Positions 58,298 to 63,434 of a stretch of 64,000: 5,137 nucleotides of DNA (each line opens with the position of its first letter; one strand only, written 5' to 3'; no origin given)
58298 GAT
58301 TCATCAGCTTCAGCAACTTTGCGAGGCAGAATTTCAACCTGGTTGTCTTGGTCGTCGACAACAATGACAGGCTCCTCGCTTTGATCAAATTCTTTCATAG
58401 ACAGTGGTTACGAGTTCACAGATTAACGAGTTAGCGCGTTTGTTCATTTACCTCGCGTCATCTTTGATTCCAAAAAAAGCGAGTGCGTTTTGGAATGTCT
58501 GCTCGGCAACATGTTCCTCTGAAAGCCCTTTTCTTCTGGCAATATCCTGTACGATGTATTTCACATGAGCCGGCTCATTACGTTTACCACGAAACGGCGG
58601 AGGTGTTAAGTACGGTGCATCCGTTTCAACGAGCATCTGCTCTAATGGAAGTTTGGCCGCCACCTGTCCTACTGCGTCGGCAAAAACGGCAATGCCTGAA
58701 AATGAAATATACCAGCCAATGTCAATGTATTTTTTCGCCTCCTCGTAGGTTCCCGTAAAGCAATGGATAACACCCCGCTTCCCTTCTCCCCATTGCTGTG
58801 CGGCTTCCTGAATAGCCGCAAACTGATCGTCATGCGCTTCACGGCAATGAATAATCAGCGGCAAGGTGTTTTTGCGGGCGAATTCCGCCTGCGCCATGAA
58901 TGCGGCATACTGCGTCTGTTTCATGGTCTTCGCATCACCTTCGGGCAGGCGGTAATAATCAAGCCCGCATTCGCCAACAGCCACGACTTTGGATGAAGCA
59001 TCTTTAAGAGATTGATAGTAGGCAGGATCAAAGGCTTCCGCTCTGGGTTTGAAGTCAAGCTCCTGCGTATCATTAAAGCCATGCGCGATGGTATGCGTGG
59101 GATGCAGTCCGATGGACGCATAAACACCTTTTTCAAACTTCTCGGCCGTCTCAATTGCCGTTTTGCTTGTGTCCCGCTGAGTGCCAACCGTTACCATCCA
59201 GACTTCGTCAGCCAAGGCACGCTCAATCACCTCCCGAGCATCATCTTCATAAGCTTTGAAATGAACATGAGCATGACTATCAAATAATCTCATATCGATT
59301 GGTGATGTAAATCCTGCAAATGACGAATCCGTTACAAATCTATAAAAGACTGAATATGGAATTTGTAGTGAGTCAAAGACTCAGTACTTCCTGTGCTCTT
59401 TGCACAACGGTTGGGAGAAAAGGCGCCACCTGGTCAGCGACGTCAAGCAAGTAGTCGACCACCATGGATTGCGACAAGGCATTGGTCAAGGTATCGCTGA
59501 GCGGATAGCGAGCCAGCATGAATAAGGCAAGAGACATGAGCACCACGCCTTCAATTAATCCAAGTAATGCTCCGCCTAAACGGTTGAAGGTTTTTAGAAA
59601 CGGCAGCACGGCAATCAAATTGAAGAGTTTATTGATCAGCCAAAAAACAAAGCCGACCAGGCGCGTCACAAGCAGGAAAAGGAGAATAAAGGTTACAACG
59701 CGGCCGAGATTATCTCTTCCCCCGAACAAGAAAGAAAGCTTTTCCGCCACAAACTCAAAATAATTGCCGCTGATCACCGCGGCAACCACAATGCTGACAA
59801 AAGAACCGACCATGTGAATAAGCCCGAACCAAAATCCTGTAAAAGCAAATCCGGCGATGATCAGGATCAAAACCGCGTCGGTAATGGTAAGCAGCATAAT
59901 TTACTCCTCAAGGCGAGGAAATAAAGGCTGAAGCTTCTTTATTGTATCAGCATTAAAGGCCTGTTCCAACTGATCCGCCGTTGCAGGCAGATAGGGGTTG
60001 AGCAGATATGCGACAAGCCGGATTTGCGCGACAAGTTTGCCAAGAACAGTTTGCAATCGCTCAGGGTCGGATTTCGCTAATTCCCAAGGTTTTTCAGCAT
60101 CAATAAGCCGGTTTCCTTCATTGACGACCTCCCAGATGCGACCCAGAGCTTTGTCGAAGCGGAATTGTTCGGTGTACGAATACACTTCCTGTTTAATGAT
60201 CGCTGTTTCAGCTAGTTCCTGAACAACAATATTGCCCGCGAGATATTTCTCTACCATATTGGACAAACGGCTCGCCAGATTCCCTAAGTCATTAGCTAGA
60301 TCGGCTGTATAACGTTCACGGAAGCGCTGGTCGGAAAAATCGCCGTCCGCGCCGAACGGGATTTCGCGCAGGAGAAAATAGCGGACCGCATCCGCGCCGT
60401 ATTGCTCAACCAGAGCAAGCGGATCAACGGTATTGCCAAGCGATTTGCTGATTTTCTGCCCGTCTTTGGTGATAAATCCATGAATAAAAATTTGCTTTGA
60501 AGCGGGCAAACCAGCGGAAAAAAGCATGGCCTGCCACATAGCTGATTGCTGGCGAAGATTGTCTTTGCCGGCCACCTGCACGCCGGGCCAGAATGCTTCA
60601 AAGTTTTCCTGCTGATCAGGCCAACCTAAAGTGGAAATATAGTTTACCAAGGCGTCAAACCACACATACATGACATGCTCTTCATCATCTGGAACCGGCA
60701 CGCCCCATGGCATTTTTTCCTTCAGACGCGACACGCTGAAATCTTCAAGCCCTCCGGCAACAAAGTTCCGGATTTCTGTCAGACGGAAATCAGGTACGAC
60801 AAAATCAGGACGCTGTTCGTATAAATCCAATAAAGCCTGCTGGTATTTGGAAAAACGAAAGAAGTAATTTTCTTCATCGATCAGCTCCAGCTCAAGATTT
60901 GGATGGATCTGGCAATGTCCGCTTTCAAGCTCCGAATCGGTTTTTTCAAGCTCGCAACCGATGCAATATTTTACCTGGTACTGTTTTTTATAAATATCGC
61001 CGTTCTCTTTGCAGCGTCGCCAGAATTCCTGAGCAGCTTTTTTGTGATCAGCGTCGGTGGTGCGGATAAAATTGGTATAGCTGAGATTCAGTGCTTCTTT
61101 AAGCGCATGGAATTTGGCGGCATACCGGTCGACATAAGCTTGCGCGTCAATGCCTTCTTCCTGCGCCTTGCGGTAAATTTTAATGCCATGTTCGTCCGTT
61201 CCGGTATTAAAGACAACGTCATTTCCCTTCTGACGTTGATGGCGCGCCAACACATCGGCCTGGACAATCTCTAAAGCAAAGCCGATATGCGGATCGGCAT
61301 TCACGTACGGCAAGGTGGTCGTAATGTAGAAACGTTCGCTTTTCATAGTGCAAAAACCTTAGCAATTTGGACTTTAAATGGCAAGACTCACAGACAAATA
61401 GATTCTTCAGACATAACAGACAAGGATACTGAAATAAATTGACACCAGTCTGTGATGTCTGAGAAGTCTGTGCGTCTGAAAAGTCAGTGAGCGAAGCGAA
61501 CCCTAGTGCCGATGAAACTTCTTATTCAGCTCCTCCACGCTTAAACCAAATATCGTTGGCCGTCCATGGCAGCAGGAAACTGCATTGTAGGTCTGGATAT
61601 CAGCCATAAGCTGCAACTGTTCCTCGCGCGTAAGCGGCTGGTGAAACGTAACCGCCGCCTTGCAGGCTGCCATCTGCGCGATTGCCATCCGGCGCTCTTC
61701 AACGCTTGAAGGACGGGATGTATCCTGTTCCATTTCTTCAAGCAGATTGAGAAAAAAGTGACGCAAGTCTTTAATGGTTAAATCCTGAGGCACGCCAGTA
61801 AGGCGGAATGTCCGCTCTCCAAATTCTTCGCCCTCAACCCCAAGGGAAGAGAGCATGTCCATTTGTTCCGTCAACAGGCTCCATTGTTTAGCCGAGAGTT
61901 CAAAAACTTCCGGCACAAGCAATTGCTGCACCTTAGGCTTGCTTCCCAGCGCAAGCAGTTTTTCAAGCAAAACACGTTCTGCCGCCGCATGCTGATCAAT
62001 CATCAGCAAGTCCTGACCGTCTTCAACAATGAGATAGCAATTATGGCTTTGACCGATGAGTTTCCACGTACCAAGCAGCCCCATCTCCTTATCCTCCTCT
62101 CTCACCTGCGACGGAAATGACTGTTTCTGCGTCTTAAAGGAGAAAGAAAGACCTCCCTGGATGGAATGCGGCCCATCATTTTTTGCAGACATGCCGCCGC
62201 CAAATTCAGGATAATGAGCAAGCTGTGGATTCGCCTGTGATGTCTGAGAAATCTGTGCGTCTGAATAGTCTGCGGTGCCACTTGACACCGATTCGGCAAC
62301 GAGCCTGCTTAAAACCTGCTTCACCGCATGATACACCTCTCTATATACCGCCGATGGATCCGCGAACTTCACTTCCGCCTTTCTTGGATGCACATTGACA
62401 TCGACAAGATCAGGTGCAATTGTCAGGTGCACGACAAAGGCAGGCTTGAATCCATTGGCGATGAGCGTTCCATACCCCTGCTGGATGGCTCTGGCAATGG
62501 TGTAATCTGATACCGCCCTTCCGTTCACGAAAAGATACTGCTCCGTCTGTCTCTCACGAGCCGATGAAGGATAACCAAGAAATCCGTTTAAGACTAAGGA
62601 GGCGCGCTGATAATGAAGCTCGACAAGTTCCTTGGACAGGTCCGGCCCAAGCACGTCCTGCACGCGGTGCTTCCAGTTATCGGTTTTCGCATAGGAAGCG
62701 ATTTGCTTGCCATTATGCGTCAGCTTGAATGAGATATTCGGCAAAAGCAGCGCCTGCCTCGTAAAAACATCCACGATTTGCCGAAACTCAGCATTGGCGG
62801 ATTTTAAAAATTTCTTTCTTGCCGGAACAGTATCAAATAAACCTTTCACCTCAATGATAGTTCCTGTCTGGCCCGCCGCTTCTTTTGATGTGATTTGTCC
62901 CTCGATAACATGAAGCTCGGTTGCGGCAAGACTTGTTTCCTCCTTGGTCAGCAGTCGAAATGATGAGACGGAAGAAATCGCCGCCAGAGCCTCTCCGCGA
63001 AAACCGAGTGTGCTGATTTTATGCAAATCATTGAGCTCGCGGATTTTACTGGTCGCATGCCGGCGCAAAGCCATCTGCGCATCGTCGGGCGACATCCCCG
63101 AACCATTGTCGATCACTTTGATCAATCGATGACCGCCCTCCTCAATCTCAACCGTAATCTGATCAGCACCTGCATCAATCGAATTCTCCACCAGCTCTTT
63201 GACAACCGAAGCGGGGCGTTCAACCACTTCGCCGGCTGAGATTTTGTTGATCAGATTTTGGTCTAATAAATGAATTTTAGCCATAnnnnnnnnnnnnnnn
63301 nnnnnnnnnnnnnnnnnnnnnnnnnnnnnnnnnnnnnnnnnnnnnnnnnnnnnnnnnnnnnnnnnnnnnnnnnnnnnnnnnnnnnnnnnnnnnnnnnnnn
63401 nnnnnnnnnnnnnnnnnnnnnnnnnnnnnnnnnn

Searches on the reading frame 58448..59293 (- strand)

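Call 65: search_protein_families(library=ncbifam, proteins=[window:58448-59293:-], max_evalue=0.1)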
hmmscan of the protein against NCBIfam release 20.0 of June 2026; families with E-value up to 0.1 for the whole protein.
window:58448-59293:- (281 aa): 5 families
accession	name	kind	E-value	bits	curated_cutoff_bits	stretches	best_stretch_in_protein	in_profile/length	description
TIGR00010.1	TIGR00010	subfamily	7.3e-71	238.6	206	1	3-275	1-252/253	YchF/TatD family DNA exonuclease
NF008075.0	PRK10812.1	equivalog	9e-44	149.7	438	1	1-277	1-257/265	metal-dependent hydrolase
NF007745.0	PRK10425.1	equivalog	8.1e-38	130.1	395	1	8-276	6-258/260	3'-5' ssDNA/RNA exonuclease TatD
NF008522.0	PRK11449.1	equivalog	9.6e-33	113.4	481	1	2-276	4-258/259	metal-dependent hydrolase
NF041926.1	QatD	equivalog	1.1e-21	77.1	230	1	8-270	2-236/239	Qat anti-phage system TatD family nuclease QatD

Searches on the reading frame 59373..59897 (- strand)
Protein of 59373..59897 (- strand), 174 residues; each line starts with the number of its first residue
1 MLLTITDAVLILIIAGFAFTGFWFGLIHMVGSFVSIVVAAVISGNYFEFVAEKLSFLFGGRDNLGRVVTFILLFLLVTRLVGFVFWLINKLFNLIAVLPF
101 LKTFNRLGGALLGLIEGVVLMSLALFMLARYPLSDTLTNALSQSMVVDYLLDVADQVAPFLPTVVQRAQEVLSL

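Call 65: search_protein_families(library=ncbifam, proteins=[window:59373-59897:-], max_evalue=0.1)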
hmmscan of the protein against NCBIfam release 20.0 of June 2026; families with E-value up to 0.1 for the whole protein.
window:59373-59897:- (174 aa): 1 family
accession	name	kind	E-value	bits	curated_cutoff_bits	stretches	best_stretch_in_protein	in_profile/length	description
NF033740.0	MarP_fam_protase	equivalog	5.8e-08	32.2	250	1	7-159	2-148/390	MarP family serine protease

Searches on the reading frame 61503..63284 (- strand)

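Call 84: search_protein_families(library=ncbifam, proteins=[window:61503-63284:-], max_evalue=0.00001)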
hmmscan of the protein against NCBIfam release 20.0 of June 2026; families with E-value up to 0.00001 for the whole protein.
window:61503-63284:- (593 aa): 9 families
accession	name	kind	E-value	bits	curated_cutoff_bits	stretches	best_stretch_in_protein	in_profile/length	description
TIGR00585.2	mutl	equivalog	4.6e-152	507.7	180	2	4-366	1-353/555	DNA mismatch repair endonuclease MutL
NF000949.0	PRK00095.1-2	equivalog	4.4e-146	488.5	750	2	2-363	5-364/634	DNA mismatch repair endonuclease MutL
NF000953.0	PRK00095.2-4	equivalog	2.8e-134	449.3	693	1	3-592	2-610/611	DNA mismatch repair endonuclease MutL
NF000950.0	PRK00095.1-3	equivalog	1.2e-132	443.5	756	2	1-329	1-331/641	DNA mismatch repair endonuclease MutL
NF000952.0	PRK00095.2-2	subfamily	1.6e-118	396.9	840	2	4-352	3-352/623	DNA mismatch repair endonuclease MutL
NF000948.0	PRK00095.1-1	equivalog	2e-111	373.9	701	2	3-347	2-351/625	DNA mismatch repair endonuclease MutL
NF000951.0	PRK00095.2-1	equivalog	1.5e-87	294.6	391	2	2-337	3-344/559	DNA mismatch repair endonuclease MutL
NF000954.0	PRK00095.2-5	equivalog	6.4e-82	275.8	937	1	3-547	6-553/588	DNA mismatch repair endonuclease MutL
NF050001.1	restrict_BbrUII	equivalog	2.7e-06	26.2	550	0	25-69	22-64/659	BbrUII/HgiDII family restriction enzyme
